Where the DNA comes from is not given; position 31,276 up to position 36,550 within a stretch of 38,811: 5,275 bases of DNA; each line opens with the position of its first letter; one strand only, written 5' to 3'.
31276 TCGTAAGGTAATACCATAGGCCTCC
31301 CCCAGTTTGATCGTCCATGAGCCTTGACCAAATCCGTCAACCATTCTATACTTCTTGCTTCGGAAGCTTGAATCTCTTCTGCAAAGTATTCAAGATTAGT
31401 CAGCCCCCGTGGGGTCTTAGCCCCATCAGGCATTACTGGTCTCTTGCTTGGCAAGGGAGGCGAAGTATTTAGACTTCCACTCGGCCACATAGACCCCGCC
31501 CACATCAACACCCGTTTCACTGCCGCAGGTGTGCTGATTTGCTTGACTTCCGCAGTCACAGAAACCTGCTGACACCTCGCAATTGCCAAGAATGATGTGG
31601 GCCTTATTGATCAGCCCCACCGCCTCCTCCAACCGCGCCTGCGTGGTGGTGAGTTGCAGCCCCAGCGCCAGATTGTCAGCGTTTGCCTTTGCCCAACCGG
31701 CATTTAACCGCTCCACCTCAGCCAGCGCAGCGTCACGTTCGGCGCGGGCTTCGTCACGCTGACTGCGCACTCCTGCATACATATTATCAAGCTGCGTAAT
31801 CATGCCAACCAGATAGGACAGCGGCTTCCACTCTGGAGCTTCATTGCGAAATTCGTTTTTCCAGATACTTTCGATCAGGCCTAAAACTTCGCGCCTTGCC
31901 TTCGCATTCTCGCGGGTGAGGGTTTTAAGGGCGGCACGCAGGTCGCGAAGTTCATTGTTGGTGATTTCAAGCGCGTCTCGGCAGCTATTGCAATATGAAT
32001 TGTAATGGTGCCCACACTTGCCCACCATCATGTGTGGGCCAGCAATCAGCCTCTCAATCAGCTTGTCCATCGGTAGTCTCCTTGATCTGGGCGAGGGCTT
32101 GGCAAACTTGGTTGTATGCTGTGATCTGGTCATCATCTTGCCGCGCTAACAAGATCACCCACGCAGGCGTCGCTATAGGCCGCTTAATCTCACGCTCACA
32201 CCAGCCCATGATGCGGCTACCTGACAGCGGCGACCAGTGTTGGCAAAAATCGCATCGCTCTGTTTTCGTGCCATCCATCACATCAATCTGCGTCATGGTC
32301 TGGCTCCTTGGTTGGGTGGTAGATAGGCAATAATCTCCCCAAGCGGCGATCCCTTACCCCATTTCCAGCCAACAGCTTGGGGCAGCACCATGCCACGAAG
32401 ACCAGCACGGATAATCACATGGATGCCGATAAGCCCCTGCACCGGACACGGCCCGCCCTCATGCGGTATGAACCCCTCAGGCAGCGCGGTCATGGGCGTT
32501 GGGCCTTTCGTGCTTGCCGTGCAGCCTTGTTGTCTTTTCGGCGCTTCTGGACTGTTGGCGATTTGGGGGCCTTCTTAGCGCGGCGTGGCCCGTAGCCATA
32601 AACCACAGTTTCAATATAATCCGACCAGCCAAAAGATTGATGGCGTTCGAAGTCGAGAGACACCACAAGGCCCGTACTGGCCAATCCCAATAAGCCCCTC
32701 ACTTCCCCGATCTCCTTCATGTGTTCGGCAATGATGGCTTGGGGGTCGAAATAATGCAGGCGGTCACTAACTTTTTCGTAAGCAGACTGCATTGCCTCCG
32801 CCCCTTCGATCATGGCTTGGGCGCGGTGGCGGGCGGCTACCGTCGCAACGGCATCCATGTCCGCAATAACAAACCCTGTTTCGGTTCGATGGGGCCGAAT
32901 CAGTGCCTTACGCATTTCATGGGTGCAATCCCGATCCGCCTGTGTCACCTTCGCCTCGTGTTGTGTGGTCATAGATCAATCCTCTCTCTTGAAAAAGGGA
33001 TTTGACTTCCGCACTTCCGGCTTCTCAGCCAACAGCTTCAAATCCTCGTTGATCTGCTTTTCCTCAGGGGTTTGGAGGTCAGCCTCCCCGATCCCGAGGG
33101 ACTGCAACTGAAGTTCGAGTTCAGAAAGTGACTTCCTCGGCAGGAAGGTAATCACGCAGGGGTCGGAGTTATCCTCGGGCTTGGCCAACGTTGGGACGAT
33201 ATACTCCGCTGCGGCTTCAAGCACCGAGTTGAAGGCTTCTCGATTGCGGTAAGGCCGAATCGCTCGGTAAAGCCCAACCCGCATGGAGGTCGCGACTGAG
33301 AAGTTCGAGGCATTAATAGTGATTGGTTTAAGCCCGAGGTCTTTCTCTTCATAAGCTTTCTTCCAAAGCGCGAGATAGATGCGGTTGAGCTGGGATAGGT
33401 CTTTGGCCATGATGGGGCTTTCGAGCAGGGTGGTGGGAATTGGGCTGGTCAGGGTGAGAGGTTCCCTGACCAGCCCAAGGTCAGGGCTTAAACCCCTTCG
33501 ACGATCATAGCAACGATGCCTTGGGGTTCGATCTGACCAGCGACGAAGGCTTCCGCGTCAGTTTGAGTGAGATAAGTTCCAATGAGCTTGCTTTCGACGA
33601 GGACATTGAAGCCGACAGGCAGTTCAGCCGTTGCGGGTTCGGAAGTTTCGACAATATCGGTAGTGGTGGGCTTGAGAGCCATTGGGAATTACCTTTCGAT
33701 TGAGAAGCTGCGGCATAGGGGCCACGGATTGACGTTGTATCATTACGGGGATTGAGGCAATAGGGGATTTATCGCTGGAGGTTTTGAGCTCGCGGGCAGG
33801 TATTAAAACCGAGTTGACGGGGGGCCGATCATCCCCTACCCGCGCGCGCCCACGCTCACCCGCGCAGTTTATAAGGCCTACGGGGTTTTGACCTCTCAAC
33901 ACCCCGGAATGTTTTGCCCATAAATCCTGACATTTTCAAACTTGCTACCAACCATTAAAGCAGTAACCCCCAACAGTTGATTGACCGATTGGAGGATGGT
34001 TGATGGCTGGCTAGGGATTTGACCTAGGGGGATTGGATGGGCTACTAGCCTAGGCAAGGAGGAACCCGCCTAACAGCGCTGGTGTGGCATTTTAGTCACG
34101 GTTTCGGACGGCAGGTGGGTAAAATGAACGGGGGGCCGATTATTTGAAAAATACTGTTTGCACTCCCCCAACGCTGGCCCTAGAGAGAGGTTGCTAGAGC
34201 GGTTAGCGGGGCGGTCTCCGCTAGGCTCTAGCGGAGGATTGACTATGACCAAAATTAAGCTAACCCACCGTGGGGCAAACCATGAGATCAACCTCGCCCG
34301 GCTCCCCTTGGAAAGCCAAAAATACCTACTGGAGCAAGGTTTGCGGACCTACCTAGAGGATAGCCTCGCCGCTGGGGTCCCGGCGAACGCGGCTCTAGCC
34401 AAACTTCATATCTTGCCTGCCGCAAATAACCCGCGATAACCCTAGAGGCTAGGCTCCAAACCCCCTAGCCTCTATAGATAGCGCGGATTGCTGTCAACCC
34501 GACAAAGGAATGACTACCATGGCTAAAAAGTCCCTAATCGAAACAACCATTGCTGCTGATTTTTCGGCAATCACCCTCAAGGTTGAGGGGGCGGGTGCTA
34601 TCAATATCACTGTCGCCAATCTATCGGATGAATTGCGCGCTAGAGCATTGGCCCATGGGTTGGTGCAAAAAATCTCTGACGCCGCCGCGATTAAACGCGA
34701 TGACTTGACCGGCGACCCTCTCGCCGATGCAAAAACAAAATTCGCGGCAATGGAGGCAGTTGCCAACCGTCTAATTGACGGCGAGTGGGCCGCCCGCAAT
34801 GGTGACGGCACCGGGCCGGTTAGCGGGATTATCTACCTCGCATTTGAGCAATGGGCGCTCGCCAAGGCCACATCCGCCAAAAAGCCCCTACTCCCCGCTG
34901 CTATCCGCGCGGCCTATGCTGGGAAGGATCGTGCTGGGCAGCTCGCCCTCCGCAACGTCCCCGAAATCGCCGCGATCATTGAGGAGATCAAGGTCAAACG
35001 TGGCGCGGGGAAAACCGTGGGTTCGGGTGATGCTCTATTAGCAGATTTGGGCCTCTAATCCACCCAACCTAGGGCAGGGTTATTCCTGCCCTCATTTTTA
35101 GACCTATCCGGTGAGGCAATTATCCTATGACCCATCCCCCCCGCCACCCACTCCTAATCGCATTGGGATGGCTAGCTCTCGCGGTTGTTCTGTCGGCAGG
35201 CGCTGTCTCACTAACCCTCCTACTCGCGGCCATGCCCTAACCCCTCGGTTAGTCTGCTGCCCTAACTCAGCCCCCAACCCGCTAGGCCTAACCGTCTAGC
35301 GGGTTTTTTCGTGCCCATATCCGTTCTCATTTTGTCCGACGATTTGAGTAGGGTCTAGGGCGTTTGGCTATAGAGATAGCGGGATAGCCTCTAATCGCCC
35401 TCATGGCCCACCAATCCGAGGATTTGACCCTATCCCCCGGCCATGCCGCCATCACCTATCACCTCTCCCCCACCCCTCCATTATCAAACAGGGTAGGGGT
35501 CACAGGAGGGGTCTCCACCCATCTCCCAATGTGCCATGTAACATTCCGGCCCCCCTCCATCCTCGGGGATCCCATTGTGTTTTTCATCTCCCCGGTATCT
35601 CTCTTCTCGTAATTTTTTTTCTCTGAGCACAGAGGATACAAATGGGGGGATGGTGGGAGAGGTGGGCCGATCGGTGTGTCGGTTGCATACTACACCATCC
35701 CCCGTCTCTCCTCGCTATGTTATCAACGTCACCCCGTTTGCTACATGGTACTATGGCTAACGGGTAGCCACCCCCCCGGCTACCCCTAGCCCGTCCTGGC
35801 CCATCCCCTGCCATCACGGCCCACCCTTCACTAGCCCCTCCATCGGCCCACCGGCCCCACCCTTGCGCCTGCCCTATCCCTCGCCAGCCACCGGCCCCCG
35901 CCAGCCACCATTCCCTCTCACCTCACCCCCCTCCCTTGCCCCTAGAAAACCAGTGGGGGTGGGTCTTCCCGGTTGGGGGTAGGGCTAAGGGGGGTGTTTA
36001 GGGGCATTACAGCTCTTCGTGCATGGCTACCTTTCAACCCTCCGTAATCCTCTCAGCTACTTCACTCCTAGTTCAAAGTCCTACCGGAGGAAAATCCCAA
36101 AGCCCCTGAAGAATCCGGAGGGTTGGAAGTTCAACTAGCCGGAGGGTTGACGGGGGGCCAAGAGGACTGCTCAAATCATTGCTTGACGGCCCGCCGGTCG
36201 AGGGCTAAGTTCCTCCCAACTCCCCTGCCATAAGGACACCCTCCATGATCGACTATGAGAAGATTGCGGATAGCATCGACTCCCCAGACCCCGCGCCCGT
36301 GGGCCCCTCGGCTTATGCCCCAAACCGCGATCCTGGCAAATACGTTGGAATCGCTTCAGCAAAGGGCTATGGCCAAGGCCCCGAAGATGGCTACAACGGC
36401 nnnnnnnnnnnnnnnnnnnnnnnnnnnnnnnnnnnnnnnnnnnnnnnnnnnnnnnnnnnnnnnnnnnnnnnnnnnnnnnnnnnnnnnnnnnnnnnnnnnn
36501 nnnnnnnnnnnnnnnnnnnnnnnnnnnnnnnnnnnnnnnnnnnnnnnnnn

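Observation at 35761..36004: Abrupt C-rich to G-rich strand switch with a G-quadruplex-type motif and iteron-like repeats just upstream of the packaging genes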

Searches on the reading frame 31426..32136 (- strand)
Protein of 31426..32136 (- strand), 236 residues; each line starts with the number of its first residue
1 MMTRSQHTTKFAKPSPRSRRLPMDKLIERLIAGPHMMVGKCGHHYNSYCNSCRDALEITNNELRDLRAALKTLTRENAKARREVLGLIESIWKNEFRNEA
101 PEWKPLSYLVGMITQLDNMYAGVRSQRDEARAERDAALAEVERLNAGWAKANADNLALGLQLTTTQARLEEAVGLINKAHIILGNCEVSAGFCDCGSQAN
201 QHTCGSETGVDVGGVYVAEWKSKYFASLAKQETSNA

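Call 11: search_protein_families(library=phrogs, proteins=[window:31426-32136:-], max_evalue=0.01)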
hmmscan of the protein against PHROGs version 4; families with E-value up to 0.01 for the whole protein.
window:31426-32136:- (236 aa): 1 family
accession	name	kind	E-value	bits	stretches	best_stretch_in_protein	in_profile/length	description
phrog_3956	-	unknown function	0.00012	22.2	1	119-171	290-326/585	-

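Call 28: search_protein_families(library=pfam, proteins=[window:31426-32136:-], max_evalue=0.1)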
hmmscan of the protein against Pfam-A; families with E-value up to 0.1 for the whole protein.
window:31426-32136:- (236 aa): 2 families
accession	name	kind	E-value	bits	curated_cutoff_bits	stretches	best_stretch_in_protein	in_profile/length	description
PF10186.14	ATG14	-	0.0093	15.5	33.2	1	46-167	10-125/347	Vacuolar sorting 38 and autophagy-related subunit 14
PF12325.13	TMF_TATA_bd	-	0.018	15.6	29.1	0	59-92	24-57/115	TATA element modulatory factor 1 TATA binding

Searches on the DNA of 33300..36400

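Call 7: search_rna_families(source=window, start=33300, end=36400, threshold=evalue, max_evalue=1)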
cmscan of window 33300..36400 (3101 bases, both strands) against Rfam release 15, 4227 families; matches with E-value up to 1: 0.
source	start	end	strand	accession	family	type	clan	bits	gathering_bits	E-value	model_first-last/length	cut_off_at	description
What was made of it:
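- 35306..36244 (.): Non-coding spacer between the p182 unit and terS. A spacer of 1-2 kb is conserved in position in relatives whose p182 lies on the + strand. No Rfam match (call 7).
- On Structured non-coding RNA: No Rfam match at E up to 1 (call 7).
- Tried and rejected: A scan of 33300-36400 at E up to 1 found nothing (call 7).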
